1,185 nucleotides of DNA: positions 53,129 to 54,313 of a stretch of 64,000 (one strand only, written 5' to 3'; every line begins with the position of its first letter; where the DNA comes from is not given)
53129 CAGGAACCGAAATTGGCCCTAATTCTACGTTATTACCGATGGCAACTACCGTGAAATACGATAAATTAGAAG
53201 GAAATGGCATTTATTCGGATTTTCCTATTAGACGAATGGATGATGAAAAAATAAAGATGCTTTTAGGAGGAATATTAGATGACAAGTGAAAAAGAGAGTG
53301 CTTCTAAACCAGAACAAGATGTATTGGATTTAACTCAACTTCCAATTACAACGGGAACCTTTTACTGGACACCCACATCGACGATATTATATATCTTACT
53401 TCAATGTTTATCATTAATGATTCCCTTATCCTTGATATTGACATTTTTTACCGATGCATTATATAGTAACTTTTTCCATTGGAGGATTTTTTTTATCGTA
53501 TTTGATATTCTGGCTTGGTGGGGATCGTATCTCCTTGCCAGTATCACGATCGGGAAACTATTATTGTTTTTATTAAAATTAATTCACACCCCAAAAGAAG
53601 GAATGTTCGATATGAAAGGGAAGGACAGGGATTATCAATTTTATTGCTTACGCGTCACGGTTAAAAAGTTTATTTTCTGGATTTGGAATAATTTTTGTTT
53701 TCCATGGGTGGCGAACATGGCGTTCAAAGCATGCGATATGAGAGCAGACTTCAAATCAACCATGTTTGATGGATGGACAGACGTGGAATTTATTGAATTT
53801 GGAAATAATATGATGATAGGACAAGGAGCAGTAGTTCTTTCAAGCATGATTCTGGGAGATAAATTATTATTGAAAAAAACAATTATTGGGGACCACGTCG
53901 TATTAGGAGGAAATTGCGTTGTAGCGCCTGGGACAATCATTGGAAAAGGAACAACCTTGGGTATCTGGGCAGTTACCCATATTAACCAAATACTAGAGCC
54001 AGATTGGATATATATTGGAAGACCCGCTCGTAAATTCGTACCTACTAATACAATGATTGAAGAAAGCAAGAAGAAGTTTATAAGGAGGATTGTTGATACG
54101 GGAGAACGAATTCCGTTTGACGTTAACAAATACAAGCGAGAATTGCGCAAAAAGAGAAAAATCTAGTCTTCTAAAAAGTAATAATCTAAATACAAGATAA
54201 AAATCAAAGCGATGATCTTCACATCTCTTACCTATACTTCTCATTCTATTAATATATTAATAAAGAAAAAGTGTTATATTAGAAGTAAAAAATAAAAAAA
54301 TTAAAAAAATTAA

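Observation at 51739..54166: Two translationally coupled membrane proteins carrying three paralogous TM plus hexapeptide-repeat modules, resembling the C-terminal polymerase part of Pls-type synthetases without A/T domains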

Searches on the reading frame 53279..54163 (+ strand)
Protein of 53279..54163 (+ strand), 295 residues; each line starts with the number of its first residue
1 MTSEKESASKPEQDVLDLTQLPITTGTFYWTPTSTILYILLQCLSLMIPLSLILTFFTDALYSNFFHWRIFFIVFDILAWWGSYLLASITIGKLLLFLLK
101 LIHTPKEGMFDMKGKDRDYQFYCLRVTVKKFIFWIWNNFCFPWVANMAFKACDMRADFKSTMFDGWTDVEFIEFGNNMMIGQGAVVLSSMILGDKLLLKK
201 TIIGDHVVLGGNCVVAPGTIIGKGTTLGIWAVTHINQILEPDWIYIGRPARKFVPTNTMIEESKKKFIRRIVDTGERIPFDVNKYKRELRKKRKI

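Call 3: search_protein_families(library=ncbifam, proteins=[window:53279-54163:+], max_evalue=1)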
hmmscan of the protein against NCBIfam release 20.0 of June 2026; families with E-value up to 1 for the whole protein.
window:53279-54163:+ (295 aa): 29 families (the best 25 are shown)
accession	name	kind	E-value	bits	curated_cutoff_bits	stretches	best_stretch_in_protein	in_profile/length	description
NF058585.1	HptprglPActTf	PfamEq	1.6e-08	34.3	300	1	169-264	75-168/172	heptaprenylglyceryl phosphate O-acetyltransferase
TIGR02353.1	NRPS_term_dom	equivalog_domain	4.4e-07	28.6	423.1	1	170-272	130-232/695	Pls/PosA family non-ribosomal peptide synthetase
NF007797.0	PRK10502.1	subfamily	7.9e-05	22.4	192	1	172-253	93-176/183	WcaF family extracellular polysaccharide biosynthesis acetyltransferase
TIGR01853.1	lipid_A_lpxD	equivalog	0.00014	20.9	242.5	1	173-223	124-175/325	UDP-3-O-(3-hydroxymyristoyl)glucosamine N-acyltransferase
NF007240.0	PRK09677.1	equivalog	0.00027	20.5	243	1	199-251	129-179/192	putative lipopolysaccharide biosynthesis O-acetyl transferase WbbJ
NF002060.0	PRK00892.1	subfamily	0.00039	19.6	207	1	174-223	134-184/345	UDP-3-O-(3-hydroxymyristoyl)glucosamine N-acyltransferase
TIGR03532.1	DapD_Ac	equivalog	0.0005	19.7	231.75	1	174-258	137-216/231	2,3,4,5-tetrahydropyridine-2,6-dicarboxylate N-acetyltransferase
TIGR03570.1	NeuD_NnaD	subfamily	0.0011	18.6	160.8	1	201-251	154-202/202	NeuD/PglB/VioB family sugar acetyltransferase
NF041874.1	EPS_EpsC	equivalog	0.0024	17.6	150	1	175-253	85-164/168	serine O-acetyltransferase EpsC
NF008808.1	PRK11830.1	equivalog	0.003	17.1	204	1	196-230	141-175/243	2,3,4,5-tetrahydropyridine-2,6-dicarboxylate N-succinyltransferase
NF050158.1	CarbAnhydGPos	equivalog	0.0036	17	250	1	189-258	76-145/172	gamma carbonic anhydrase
NF007499.0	PRK10092.1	equivalog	0.0055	16.5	314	1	195-251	124-178/183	maltose O-acetyltransferase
NF033468.1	stregram_VatI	exception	0.0079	16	415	1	181-253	94-163/208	streptogramin A O-acetyltransferase Vat(I)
NF000490.1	chloram_CatB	equivalog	0.018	14.4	350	1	200-252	110-160/210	type B chloramphenicol O-acetyltransferase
NF006986.0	PRK09451.1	equivalog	0.022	13.6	725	1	173-230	371-424/456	bifunctional UDP-N-acetylglucosamine diphosphorylase/glucosamine-1-phosphate N-acetyltransferase GlmU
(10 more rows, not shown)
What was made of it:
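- On Gamma-carbonic anhydrase: NF050158 gives E 0.15 for A and 0.0036 for B, at 12-17 bits against a cutoff of 250 (call 3).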

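Call 4: search_protein_families(library=pfam, proteins=[window:53279-54163:+], max_evalue=1)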
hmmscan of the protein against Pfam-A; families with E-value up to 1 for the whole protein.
window:53279-54163:+ (295 aa): 3 families
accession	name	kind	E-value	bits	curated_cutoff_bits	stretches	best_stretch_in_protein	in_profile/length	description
PF00132.30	Hexapep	-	1.2e-06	28.4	27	1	201-228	2-29/36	Bacterial transferase hexapeptide (six repeats)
PF14602.12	Hexapep_2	-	1.7e-05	24.9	27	1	201-227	2-26/34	Hexapeptide repeat of succinyl-transferase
PF25084.1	LbH_EIF2B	-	0.0001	22.7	54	1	175-228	48-100/105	EIF2B subunit epsilon LbH domain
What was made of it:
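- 53774..54034 (+): B LbH (about aa 166-252; WTDVEF 166-171, GQG 181-183). Non-catalytic type. Pfam Hexapep at aa 201-228 (call 4).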

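Call 8: search_solved_structures(query=window:53279-54163:+, max_evalue=1, show_alignments=2)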
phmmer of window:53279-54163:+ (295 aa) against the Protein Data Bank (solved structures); distinct sequences matched with E-value up to 1: 80 (the best 60 are shown).
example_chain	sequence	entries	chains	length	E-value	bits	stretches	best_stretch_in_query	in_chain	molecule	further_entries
3vbk_A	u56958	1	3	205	8.5e-07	31.6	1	199-269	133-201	Galactoside O-acetyltransferase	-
3vbl_A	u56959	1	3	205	8.8e-07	31.6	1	199-269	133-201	Galactoside O-acetyltransferase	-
3vbi_A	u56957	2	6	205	1.3e-06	31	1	199-269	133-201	Galactoside O-acetyltransferase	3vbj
3vbm_A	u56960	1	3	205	1.3e-06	31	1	199-269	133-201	Galactoside O-acetyltransferase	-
3vbn_A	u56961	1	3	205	1.3e-06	31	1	199-269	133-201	Galactoside O-acetyltransferase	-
3vbp_A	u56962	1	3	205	1.6e-06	30.7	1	199-269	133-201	Galactoside O-acetyltransferase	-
3r8y_A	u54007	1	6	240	4.1e-06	29.4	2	174-254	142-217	2,3,4,5-tetrahydropyridine-2,6-dicarboxylate N-acetyltransferase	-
8e62_A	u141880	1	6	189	2.1e-05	27.1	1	172-263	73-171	UDP-N-acetylglucosamine acyltransferase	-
8iuf_G1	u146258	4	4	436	5.5e-05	25.7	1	188-256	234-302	NDUCA1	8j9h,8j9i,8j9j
3r1w_A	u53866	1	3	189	0.00019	23.9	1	185-257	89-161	carbonic anhydrase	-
3tio_A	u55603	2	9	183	0.00019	23.9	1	188-257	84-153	Protein YrdA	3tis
9gva_AAA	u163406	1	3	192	0.00025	23.5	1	171-251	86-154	Hexapeptide transferase family protein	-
3r3r_A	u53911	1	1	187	0.00035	23.1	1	184-257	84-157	ferripyochelin binding protein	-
3twd_A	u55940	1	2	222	0.00055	22.4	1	172-230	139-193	Bifunctional protein glmU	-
9f5x_u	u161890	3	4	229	0.00057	22.4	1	172-231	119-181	CAG1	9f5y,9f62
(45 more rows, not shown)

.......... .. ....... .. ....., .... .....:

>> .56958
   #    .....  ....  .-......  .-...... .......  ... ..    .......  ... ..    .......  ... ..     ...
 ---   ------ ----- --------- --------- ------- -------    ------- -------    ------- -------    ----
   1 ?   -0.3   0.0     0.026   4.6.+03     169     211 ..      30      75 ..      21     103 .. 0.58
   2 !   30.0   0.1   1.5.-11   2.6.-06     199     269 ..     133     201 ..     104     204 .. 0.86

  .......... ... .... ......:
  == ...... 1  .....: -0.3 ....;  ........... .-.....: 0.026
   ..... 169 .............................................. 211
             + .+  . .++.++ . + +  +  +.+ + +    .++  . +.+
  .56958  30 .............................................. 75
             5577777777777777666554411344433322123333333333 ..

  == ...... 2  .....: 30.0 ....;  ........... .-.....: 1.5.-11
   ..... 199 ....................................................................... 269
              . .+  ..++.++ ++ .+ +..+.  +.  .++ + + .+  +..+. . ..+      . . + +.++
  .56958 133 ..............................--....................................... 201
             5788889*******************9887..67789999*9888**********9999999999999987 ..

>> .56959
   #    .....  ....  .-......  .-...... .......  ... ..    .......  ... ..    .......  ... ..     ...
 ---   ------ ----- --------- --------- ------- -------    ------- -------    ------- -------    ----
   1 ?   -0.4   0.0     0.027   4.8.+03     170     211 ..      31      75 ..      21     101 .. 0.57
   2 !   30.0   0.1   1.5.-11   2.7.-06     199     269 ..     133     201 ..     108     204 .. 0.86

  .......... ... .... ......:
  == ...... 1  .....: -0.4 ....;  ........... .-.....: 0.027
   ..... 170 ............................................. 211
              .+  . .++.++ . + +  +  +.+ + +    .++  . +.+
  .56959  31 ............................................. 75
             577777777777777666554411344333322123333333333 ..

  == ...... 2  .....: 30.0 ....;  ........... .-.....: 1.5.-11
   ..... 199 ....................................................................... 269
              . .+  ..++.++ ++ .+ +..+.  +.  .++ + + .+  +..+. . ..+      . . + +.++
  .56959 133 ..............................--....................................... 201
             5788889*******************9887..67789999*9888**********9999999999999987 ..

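Call 9: find_homologous_proteins(query=window:53279-54163:+)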
Query window:53279-54163:+ (295 aa): 260 proteins with E <= 0.001 among 746 candidates; the best 120 are listed.
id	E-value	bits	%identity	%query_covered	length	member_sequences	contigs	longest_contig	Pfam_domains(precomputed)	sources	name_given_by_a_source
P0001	8.7e-200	680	100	100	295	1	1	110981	PF14602.13,PF00132.31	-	-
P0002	1.1e-161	555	80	98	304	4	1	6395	PF14602.13,PF00132.31,PF25087.2,PF25084.2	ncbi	ncbi:MAG: acyltransferase [Promethearchaeota archaeon]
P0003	1.8e-158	545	78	97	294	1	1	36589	PF14602.13,PF00132.31,PF25084.2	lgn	-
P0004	3.9e-131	455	66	98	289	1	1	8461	PF00132.31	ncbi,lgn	-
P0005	3.6e-129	448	63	96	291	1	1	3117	-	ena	-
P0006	7.8e-129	447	63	100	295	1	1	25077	-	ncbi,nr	ncbi:MAG: hypothetical protein GF383_04715 [Candidatus Lokiarchaeota archaeon]|nr:hypothetical prote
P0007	1.7e-128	446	64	98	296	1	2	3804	-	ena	-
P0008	5.2e-128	445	63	98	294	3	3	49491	-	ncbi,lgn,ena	-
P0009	5.8e-128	444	67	93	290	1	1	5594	-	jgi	jgi:acetyltransferase-like isoleucine patch superfamily enzyme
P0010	3.2e-127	442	65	96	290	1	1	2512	-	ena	-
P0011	3.4e-127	442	62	99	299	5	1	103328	PF00132.31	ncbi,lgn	ncbi:MAG: acyltransferase [Candidatus Hodarchaeota archaeon]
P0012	4.7e-127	441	69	91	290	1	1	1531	-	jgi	jgi:carbonic anhydrase/acetyltransferase-like protein (isoleucine patch superfamily)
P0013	5.6e-127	441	64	98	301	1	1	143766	PF00132.31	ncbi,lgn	-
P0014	6.7e-127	441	64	98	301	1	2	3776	PF00132.31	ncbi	-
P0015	6.7e-127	441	68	92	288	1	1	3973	-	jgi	jgi:carbonic anhydrase/acetyltransferase-like protein (isoleucine patch superfamily)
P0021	1.1e-125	437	63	97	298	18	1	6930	-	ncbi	ncbi:MAG: acyltransferase [Candidatus Odinarchaeota archaeon]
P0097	1.2e-119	417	60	97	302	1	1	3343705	PF14602.13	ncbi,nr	ncbi:MAG: hypothetical protein JSV62_02140 [Promethearchaeota archaeon]|nr:MAG: hypothetical protein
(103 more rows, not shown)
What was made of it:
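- Very strong conservation (about 60% identity across Asgard phyla, call 9) fits a dedicated machine.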

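Call 13: find_encoding_contigs(protein=P0011, flank=8000, max_places=2)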
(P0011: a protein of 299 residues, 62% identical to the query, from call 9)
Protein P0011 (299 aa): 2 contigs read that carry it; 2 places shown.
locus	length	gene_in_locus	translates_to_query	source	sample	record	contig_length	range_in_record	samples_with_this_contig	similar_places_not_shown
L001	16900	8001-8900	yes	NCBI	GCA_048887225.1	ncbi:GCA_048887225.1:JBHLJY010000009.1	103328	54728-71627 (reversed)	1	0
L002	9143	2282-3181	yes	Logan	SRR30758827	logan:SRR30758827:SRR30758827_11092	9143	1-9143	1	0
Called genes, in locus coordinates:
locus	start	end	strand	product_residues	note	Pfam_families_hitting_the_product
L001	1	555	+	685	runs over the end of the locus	PF00133:tRNA-synt_1, PF09334:tRNA-synt_1g, PF08264:Anticodon_1, PF19303:Anticodon_3, PF01588:tRNA_bind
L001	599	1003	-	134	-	PF01842:ACT, PF19571:ACT_8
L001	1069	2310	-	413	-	-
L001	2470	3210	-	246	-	-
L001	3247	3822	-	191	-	PF14512:TM1586_NiRdase (faint), PF00881:Nitroreductase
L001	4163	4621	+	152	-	-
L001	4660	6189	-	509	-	PF02771:Acyl-CoA_dh_N, PF02770:Acyl-CoA_dh_M, PF00441:Acyl-CoA_dh_1, PF08028:Acyl-CoA_dh_2 (weak)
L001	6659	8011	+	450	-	PF00132:Hexapep (faint), PF25084:LbH_EIF2B (weak), PF25087:GMPPB_C (faint)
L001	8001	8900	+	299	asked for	PF00132:Hexapep (weak)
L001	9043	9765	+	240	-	-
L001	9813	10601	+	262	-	PF00561:Abhydrolase_1 (weak), PF12146:Hydrolase_4, PF00326:Peptidase_S9 (weak)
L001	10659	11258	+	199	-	PF00025:Arf, PF00071:Ras, PF08477:Roc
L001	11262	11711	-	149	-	-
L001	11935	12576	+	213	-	-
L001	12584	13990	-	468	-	PF07690:MFS_1, PF13347:MFS_2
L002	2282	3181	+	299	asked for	PF00132:Hexapep (weak)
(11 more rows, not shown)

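Call 14: find_encoding_contigs(protein=P0097, flank=8000, max_places=2)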
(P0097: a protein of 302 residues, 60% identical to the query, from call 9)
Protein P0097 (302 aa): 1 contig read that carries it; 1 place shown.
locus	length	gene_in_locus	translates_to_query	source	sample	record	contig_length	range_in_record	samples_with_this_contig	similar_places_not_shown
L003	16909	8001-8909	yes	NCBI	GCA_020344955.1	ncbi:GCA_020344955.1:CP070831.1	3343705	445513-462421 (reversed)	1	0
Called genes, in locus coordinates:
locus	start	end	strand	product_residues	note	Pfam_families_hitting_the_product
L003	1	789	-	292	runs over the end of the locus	PF00561:Abhydrolase_1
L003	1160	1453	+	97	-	-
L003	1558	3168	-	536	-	PF01212:Beta_elim_lyase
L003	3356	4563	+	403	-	PF00501:AMP-binding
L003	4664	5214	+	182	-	PF13302:Acetyltransf_3, PF00583:Acetyltransf_1 (weak)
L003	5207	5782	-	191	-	PF14512:TM1586_NiRdase (faint), PF00881:Nitroreductase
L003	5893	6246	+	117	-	-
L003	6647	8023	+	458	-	PF25084:LbH_EIF2B (faint), PF00132:Hexapep (faint), PF25087:GMPPB_C (faint)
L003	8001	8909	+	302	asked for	PF14602:Hexapep_2 (weak)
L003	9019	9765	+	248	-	PF00300:His_Phos_1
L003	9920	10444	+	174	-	PF00581:Rhodanese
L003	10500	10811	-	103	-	-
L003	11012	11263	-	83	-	-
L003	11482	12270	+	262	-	PF00561:Abhydrolase_1, PF12146:Hydrolase_4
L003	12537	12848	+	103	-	PF22400:DUF6980 (faint), PF13639:zf-RING_2 (weak)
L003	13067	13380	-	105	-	-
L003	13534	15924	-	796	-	PF00890:FAD_binding_2 (weak), PF07992:Pyr_redox_2 (weak), PF12831:FAD_oxidored, PF13450:NAD_binding_8 (weak), PF13484:Fer4_16 (faint), PF12838:Fer4_7 (weak), PF00037:Fer4 (weak), PF02662:FlpD, +5 more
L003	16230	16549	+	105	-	PF01042:Ribonuc_L-PSP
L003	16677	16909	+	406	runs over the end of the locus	PF04389:Peptidase_M28, PF01546:Peptidase_M20, PF07687:M20_dimer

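Call 15: find_encoding_contigs(protein=P0021, flank=8000, max_places=2)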
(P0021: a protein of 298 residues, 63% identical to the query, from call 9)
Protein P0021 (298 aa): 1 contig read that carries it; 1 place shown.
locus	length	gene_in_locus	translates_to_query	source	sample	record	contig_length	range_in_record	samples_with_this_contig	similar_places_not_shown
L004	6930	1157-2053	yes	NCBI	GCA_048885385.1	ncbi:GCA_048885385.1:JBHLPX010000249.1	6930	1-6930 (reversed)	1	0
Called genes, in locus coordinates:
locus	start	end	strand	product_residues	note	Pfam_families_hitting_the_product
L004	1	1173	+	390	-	PF00132:Hexapep (faint), PF25087:GMPPB_C (faint)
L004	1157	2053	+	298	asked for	-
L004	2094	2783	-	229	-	PF14196:ATC_hydrolase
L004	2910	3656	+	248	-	PF00300:His_Phos_1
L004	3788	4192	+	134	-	PF00581:Rhodanese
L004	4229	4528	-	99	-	-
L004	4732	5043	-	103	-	-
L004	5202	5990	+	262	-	PF02230:Abhydrolase_2 (faint), PF00561:Abhydrolase_1, PF12146:Hydrolase_4, PF12697:Abhydrolase_6 (faint), PF00326:Peptidase_S9 (weak), PF12146:Hydrolase_4 (weak)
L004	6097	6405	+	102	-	PF13639:zf-RING_2 (weak)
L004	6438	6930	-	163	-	PF10277:Frag1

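Call 16: find_related_loci(query=window:53279-54163:+, collection=genome_contigs, flank=8000)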
Query window:53279-54163:+ (295 aa) in genome_contigs; peptide patterns used: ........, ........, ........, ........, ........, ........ (x = any residue, [..] = any of these).
182 stretches matched a pattern; 54 encode a relative of the query (tblastn E <= 1e-3); 54 distinct loci.
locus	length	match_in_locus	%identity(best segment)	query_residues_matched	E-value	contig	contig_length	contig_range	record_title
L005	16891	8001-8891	78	1-294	8e-156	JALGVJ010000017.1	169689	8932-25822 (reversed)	MAG: Promethearchaeota archaeon isolate Meg22_1012_Bin_233 Meg22_1012_Bin_233_scaffold_193, whole genome shotgun sequenc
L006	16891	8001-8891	63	4-295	2e-128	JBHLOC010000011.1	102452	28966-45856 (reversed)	MAG: Promethearchaeota archaeon isolate DZ3M.111 DZ3M.111@401, whole genome shotgun sequence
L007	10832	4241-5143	59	1-288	1e-127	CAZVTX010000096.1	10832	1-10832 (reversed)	MAG TPA_asm: uncultured archaeon isolate binchicken_co19_533 genome assembly, contig: NODE_10438_length_10832_cov_5.0360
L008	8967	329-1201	63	4-290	1e-127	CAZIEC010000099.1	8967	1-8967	MAG TPA_asm: uncultured archaeon isolate binchicken_co19_559 genome assembly, contig: NODE_13501_length_8967_cov_25.5077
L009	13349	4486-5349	64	4-288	2e-126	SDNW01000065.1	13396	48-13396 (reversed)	MAG: Promethearchaeota archaeon isolate AMARA_5S AMARA-sed17-13597, whole genome shotgun sequence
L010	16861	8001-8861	62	1-283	7e-126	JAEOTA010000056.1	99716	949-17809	MAG: Promethearchaeota archaeon isolate YT1_007 k127_49021674, whole genome shotgun sequence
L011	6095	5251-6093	65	5-281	1e-125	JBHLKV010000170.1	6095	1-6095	MAG: Candidatus Hodarchaeota archaeon isolate DZ1M.223 DZ1M.223@65102, whole genome shotgun sequence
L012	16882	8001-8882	62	1-293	3e-125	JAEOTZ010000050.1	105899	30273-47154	MAG: Promethearchaeota archaeon isolate YT5_1216 k127_25898808, whole genome shotgun sequence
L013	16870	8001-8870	62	4-290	8e-125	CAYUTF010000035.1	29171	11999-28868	MAG TPA_asm: uncultured archaeon isolate binchicken_co196_315 genome assembly, contig: NODE_1816_length_29171_cov_15.663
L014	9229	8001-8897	62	1-295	2e-124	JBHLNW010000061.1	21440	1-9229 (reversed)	MAG: Promethearchaeota archaeon isolate DZ2S.393 DZ2S.393@7405, whole genome shotgun sequence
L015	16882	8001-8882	61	1-293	4e-124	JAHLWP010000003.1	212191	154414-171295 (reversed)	MAG: Promethearchaeota archaeon isolate 9R3_44 NODE_3_length_212191_cov_241.241991, whole genome shotgun sequence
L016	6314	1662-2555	59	1-294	2e-123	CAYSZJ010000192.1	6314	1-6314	MAG TPA_asm: uncultured archaeon isolate SRP239594_co1_24 genome assembly, contig: NODE_8306_length_6314_cov_34.887202,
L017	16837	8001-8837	63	14-288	1e-123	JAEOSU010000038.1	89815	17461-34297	MAG: Promethearchaeota archaeon isolate YT_039 k127_16002203, whole genome shotgun sequence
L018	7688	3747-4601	61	2-282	1e-122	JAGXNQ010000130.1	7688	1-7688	MAG: Promethearchaeota archaeon isolate bin12 NODE_130_length_7688_cov_89.650243, whole genome shotgun sequence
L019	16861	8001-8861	61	2-284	1e-121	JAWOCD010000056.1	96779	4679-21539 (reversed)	MAG: Promethearchaeia archaeon isolate BLK3-3.bin.73 k191_1964654, whole genome shotgun sequence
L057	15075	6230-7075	35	6-283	4e-53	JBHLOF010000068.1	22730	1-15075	MAG: Promethearchaeota archaeon isolate DZ3M.28 DZ3M.28@6762, whole genome shotgun sequence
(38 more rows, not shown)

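Call 64: find_related_loci(query=A5, collection=genome_contigs, flank=3000)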
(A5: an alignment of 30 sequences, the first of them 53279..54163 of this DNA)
Query A5 (295 aa) in genome_contigs; peptide patterns used: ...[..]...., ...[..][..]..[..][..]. (x = any residue, [..] = any of these).
98 stretches matched a pattern; 84 encode a relative of the query (tblastn E <= 1e-3); the best 80 are kept; 80 distinct loci.
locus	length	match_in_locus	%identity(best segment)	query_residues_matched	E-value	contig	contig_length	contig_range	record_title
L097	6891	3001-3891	78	1-294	6e-156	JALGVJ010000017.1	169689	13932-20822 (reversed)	MAG: Promethearchaeota archaeon isolate Meg22_1012_Bin_233 Meg22_1012_Bin_233_scaffold_193, whole genome shotgun sequenc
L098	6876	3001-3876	62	1-291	1e-129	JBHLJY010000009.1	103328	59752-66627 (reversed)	MAG: Candidatus Hodarchaeota archaeon isolate DZ1B.199 DZ1B.199@315, whole genome shotgun sequence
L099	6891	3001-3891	63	4-295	2e-128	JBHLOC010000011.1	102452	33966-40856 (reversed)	MAG: Promethearchaeota archaeon isolate DZ3M.111 DZ3M.111@401, whole genome shotgun sequence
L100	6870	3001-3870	64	4-293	2e-128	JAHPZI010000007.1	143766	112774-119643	MAG: Promethearchaeota archaeon isolate LW60_4 NODE_195_length_143766_cov_14.667158, whole genome shotgun sequence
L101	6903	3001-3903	59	1-288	1e-127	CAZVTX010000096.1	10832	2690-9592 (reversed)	MAG TPA_asm: uncultured archaeon isolate binchicken_co19_533 genome assembly, contig: NODE_10438_length_10832_cov_5.0360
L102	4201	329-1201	63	4-290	4e-128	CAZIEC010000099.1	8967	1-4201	MAG TPA_asm: uncultured archaeon isolate binchicken_co19_559 genome assembly, contig: NODE_13501_length_8967_cov_25.5077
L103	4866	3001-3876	63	1-288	3e-127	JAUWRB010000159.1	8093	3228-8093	MAG: Promethearchaeota archaeon isolate CSMAG_2517 CSMAG_2517_k141_988761_length_8093_cov_9.0000, whole genome shotgun s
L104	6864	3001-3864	64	4-288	1e-126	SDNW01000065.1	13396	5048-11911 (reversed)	MAG: Promethearchaeota archaeon isolate AMARA_5S AMARA-sed17-13597, whole genome shotgun sequence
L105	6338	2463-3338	61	1-291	1e-126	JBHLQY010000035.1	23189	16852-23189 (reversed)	MAG: Candidatus Thorarchaeota archaeon isolate QM1B.325 QM1B.325@6893, whole genome shotgun sequence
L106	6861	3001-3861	62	1-283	6e-126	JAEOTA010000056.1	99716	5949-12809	MAG: Promethearchaeota archaeon isolate YT1_007 k127_49021674, whole genome shotgun sequence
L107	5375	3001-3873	61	1-285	7e-126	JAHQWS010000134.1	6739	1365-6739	MAG: Promethearchaeia archaeon isolate ABR15 NODE_1991_length_6739_cov_4, whole genome shotgun sequence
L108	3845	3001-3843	65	5-281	2e-126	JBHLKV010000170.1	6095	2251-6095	MAG: Candidatus Hodarchaeota archaeon isolate DZ1M.223 DZ1M.223@65102, whole genome shotgun sequence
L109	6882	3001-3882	62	1-293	2e-125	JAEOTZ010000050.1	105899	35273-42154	MAG: Promethearchaeota archaeon isolate YT5_1216 k127_25898808, whole genome shotgun sequence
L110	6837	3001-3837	63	16-293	5e-125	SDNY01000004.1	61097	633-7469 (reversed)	MAG: Promethearchaeota archaeon isolate AMARA_1S AMARA-sed17-700, whole genome shotgun sequence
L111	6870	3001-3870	62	4-290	6e-125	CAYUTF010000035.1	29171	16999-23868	MAG TPA_asm: uncultured archaeon isolate binchicken_co196_315 genome assembly, contig: NODE_1816_length_29171_cov_15.663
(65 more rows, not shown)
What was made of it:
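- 53279..54166 (+): Gene B (295 aa): single-module subunit. Orthologues are 56-80% identical across Loki-, Hod-, Hermod-, Thor- and Odin-type Asgard archaea (calls 9, 16, 64).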
